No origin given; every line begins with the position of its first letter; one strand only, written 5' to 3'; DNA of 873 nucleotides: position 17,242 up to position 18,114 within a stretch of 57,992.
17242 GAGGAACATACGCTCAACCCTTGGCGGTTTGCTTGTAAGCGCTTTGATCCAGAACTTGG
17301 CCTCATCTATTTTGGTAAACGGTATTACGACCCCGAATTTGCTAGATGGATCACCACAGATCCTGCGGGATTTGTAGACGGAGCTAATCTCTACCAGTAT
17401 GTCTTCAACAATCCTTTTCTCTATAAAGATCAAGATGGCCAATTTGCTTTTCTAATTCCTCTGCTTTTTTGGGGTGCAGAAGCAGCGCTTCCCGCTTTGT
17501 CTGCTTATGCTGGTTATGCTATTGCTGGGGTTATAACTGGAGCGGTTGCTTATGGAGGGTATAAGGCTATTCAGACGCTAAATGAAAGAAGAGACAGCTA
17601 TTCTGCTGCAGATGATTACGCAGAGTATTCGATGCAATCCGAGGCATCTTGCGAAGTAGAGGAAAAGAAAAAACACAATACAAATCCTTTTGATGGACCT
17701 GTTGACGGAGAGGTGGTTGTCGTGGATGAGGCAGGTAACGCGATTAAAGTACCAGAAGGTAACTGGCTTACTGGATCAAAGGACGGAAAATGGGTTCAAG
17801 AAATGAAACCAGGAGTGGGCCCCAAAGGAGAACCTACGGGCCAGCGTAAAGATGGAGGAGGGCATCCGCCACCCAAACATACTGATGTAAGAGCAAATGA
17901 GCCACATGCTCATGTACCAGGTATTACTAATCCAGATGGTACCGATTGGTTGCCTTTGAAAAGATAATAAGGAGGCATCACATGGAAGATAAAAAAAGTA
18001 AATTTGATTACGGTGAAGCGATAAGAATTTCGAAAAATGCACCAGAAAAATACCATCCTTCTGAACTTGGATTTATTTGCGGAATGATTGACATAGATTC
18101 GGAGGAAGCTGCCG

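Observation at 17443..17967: RHS C-terminal module: glycine-zipper-like hydrophobic segment plus an unassigned His-rich ~90-aa terminal domain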

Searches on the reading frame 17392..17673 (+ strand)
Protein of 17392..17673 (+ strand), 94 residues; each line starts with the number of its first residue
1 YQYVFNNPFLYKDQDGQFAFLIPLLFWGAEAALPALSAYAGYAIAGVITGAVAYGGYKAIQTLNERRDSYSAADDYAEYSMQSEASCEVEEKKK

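Call 97: search_protein_families(library=pfam, proteins=[window:17392-17673:+], max_evalue=1)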
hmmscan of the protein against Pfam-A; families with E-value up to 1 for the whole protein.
window:17392-17673:+ (94 aa): 1 family
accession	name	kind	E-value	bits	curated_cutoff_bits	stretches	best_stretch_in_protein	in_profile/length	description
PF13239.11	2TM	-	0.13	12.8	24.8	1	3-40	20-60/79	2TM domain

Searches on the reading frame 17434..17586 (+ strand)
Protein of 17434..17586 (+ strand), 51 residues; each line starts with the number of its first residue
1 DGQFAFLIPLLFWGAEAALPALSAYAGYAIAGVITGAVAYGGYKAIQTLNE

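Call 79: find_homologous_proteins(query=A7, max_evalue=0.01)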
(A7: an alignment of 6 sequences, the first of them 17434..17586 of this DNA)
Query A7 (6 sequences) (51 aa, profile of the alignment): 1 proteins with E <= 0.01 among 176 candidates.
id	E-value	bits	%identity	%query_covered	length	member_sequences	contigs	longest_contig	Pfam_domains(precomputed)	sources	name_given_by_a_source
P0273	2.3e-9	55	56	76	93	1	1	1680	-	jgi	jgi:hypothetical protein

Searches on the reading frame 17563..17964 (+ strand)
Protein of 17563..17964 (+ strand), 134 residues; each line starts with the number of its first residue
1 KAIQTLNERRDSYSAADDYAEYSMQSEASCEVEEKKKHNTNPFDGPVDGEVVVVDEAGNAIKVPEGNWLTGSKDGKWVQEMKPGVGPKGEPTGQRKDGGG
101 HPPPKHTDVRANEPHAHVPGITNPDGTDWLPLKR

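Call 7: find_homologous_proteins(query=window:17563-17964:+, max_evalue=0.01)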
Query seq(134 aa) (134 aa): 30 proteins with E <= 0.01 among 36 candidates.
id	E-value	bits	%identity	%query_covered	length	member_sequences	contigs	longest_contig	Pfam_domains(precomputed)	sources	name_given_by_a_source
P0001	8.0e-61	223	86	83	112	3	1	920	-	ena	-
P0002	1.1e-57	212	81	83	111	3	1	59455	-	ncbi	-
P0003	1.2e-53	199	81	78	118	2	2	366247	-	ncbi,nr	ncbi:MAG: hypothetical protein KF898_06120 [Parachlamydiales bacterium]|nr:hypothetical protein [Ver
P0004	5.3e-52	194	75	87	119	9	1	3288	-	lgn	-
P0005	2.9e-50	188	84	72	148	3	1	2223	-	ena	-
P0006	9.3e-48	180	70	86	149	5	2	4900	-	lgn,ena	-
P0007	3.1e-41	159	69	80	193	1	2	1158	-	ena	-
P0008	3.2e-41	159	73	75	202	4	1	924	-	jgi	-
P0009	1.1e-40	157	57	95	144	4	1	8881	-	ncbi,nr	ncbi:MAG: hypothetical protein EB051_00765, partial [Chlamydiia bacterium]|nr:hypothetical protein [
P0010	9.9e-37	144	65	84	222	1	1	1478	-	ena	-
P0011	8.4e-36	141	77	63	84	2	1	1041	-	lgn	-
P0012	4.7e-35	139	65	73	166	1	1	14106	-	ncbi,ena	-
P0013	6.5e-35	138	63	82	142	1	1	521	-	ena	-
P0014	5.1e-34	136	69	73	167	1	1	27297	-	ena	-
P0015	5.9e-33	132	82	53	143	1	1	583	-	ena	-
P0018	4.2e-26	110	62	70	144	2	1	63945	-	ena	-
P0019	6.6e-26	109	55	81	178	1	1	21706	-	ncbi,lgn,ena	-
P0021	3.2e-25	107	60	70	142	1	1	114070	-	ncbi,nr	ncbi:MAG: hypothetical protein Q8L98_00025 [Chlamydiales bacterium]|nr:hypothetical protein [Chlamyd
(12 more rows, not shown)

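Call 15: find_encoding_contigs(protein=P0002, flank=10000, max_places=3)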
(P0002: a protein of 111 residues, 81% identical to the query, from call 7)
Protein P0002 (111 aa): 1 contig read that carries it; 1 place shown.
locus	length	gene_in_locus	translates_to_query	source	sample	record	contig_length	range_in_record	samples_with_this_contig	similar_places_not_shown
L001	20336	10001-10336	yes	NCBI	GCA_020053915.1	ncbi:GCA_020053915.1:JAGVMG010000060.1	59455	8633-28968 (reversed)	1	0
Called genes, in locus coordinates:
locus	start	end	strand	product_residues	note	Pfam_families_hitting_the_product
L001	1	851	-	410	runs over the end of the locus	-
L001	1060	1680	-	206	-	PF00163:Ribosomal_S4, PF01479:S4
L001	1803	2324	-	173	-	-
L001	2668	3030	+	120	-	-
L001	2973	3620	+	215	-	-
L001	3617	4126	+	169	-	-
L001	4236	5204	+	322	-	PF17773:UPF0176_N, PF00581:Rhodanese, PF12368:Rhodanese_C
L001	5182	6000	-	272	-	-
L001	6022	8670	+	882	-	PF00176:SNF2-rel_dom, PF00271:Helicase_C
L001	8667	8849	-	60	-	-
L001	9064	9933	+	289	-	-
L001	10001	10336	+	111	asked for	-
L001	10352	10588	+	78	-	-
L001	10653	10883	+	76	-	-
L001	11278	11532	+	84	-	-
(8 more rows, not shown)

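Call 16: find_encoding_contigs(protein=P0003, flank=10000, max_places=3)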
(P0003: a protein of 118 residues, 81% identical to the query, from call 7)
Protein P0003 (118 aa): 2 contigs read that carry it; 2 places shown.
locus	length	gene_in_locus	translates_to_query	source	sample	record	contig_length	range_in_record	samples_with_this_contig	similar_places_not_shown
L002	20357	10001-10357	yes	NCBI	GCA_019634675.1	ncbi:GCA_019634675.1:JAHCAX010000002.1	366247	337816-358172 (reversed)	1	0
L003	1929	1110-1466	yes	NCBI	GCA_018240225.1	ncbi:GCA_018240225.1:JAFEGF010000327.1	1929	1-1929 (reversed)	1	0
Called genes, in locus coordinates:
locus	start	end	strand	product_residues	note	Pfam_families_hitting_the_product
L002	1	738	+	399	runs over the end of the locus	PF00202:Aminotran_3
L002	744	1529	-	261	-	PF01218:Coprogen_oxidas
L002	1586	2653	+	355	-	PF01266:DAO (weak), PF13450:NAD_binding_8, PF01593:Amino_oxidase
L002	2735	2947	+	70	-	-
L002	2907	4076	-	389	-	PF00155:Aminotran_1_2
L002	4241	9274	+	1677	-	PF25023:TEN_YD-shell (weak), PF05593:RHS_repeat (weak), PF25023:TEN_YD-shell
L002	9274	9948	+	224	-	-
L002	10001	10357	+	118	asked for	-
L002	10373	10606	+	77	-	-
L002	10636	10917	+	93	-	-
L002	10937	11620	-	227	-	-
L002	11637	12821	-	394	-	PF00155:Aminotran_1_2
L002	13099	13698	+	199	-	PF13489:Methyltransf_23, PF08241:Methyltransf_11 (weak), PF08242:Methyltransf_12 (weak)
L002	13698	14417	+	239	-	PF22935:RM44_endonuclase (faint), PF14622:Ribonucleas_3_3, PF00636:Ribonuclease_3, PF00035:dsrm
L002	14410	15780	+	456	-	PF18073:Zn_ribbon_LapB (faint), PF13481:AAA_25, PF03796:DnaB_C (weak), PF06745:ATPase, PF13401:AAA_22 (weak), PF25199:nSTAND_NTPase5 (weak), PF13541:ChlI (weak), PF05362:Lon_C (weak)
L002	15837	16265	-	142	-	-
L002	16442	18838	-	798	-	PF03797:Autotransporter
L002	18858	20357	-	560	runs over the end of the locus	PF08479:POTRA_2 (weak), PF03865:ShlB, PF01103:Omp85 (weak)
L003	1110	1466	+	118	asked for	-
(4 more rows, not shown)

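Call 19: find_encoding_contigs(protein=P0021, flank=8000, max_places=2)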
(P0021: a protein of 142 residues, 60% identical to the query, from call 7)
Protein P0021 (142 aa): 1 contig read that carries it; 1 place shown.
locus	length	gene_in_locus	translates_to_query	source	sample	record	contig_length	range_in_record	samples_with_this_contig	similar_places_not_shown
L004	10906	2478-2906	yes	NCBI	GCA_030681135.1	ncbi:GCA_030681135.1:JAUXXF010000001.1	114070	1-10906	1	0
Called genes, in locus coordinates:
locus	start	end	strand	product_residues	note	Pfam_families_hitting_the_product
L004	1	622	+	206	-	?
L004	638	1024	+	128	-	-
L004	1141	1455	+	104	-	-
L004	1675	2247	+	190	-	-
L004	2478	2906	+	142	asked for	-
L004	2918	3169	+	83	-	-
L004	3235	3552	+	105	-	-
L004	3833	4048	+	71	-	-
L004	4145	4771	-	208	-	PF00226:DnaJ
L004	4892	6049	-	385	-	PF07690:MFS_1, PF00083:Sugar_tr (weak), PF06779:MFS_4, PF07690:MFS_1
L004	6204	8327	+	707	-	-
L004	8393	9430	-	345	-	PF02470:MlaD, PF28544:Helical_needle (weak)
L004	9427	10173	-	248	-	PF00005:ABC_tran, PF13304:AAA_21 (faint)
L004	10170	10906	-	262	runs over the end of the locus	PF02405:MlaE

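Call 20: find_encoding_contigs(protein=P0018, flank=8000, max_places=2)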
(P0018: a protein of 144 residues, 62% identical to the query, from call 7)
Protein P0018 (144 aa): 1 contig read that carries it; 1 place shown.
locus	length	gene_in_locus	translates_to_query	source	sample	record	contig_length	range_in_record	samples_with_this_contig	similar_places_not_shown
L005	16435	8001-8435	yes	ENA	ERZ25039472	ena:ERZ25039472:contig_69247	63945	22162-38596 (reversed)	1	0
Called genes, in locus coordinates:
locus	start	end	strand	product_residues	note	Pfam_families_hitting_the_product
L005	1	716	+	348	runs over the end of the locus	-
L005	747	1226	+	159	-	-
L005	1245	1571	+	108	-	-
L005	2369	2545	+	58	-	-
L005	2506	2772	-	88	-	-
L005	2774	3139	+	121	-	PF03795:YCII (weak)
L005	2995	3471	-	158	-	-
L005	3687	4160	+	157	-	PF20239:DUF6596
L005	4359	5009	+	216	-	-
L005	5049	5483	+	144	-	-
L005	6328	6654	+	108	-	PF05593:RHS_repeat (faint)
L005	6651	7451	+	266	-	PF25023:TEN_YD-shell (faint), PF05593:RHS_repeat (weak)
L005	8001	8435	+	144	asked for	-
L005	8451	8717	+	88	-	-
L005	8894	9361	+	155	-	-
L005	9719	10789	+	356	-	PF00589:Phage_integrase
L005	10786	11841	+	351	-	PF17761:DUF1016_N, PF06250:YhcG_C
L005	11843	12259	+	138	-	-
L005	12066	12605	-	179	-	PF12705:PDDEXK_1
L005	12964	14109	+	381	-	PF12161:HsdM_N (faint), PF02384:N6_Mtase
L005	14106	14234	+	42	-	-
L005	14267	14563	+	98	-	-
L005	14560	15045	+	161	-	-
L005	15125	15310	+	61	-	-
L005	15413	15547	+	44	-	-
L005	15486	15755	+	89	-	-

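Call 21: find_encoding_contigs(protein=P0019, flank=8000, max_places=2)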
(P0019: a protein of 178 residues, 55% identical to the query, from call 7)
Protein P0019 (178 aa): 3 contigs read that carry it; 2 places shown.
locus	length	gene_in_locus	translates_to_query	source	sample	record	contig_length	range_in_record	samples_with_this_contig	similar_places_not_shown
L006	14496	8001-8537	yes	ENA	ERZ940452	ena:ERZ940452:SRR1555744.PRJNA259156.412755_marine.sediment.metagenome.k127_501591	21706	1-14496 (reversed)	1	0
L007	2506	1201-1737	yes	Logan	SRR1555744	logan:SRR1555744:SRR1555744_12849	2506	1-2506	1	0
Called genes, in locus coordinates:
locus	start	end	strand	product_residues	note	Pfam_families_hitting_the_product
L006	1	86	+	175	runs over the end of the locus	-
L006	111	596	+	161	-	-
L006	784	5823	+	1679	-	PF05593:RHS_repeat (faint), PF25023:TEN_YD-shell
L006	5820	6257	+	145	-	-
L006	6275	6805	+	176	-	-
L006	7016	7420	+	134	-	-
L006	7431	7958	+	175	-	-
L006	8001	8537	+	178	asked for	-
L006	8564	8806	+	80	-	-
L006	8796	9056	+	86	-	-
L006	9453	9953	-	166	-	PF01844:HNH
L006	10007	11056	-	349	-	-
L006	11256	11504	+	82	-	-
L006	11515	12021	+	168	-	-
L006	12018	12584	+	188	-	PF01695:IstB_IS21, PF00308:Bac_DnaA (weak)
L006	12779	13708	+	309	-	-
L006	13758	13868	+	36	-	-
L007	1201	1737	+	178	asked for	-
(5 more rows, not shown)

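Call 54: search_protein_families(library=pfam, proteins=[L004:2918-3166:+, L005:8451-8714:+, L006:8564-8803:+, L002:10373-10603:+], max_evalue=5)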
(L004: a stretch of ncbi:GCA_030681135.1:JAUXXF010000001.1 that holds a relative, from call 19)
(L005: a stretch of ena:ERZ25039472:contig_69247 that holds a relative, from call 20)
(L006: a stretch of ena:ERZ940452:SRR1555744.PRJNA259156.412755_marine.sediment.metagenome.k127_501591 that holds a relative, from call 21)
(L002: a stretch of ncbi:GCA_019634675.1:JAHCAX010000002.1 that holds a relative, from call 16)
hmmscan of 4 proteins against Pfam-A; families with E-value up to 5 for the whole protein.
L004:2918-3166:+ (83 aa): 1 family
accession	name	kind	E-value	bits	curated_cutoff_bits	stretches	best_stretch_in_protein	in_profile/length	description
PF21704.3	POLH-Rev1_HhH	-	0.01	16.5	27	1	34-61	25-52/56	DNApol eta/Rev1, HhH motif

L005:8451-8714:+ (88 aa): 2 families
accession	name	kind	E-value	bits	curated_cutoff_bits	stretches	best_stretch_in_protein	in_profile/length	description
PF21704.3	POLH-Rev1_HhH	-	0.047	14.3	27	1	30-59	23-52/56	DNApol eta/Rev1, HhH motif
PF23614.1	DUF7141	-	0.053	13.7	27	1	54-77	14-36/61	Domain of unknown function (DUF7141)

L006:8564-8803:+ (80 aa): 2 families
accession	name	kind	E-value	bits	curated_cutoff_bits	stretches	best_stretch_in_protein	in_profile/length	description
PF02211.21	NHase_beta_C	-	0.067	14.1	27.7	1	4-63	6-72/98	Nitrile hydratase beta subunit, C-terminal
PF21704.3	POLH-Rev1_HhH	-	0.084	13.5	27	1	31-60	23-52/56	DNApol eta/Rev1, HhH motif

L002:10373-10603:+ (77 aa): 0 families

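Call 77: search_protein_families(library=pfam, proteins=[L002:8702-9271:+, L006:5251-5820:+, L004:638-1021:+, L002:9274-9945:+, L006:5820-6254:+], max_evalue=0.1)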
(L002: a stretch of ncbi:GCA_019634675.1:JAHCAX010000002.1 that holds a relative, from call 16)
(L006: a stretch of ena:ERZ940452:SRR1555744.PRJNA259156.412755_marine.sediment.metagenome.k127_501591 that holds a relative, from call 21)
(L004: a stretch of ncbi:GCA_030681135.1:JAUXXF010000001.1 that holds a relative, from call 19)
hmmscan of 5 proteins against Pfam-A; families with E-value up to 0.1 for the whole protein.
L002:8702-9271:+ (190 aa): 1 family
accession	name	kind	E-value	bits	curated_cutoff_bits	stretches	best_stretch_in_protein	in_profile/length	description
PF15535.12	Ntox37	-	5.4e-06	27.3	27.8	1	110-184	2-78/78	Bacterial toxin 37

L006:5251-5820:+ (190 aa): 1 family
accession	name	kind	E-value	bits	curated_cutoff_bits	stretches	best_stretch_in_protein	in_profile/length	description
PF15529.11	Ntox24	-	0.0011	19.7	24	1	113-177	13-79/91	Bacterial toxin 24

L004:638-1021:+ (128 aa): 1 family
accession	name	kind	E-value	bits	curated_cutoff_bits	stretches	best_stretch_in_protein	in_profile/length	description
PF07668.16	MpPF1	-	0.019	14.8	22.7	1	25-89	90-154/314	M penetrans paralogue family 1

L002:9274-9945:+ (224 aa): 0 families

L006:5820-6254:+ (145 aa): 1 family
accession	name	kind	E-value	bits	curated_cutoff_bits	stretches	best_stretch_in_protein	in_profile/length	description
PF10903.13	DUF2691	-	0.013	15.8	25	1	103-139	94-130/152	Protein of unknown function (DUF2691)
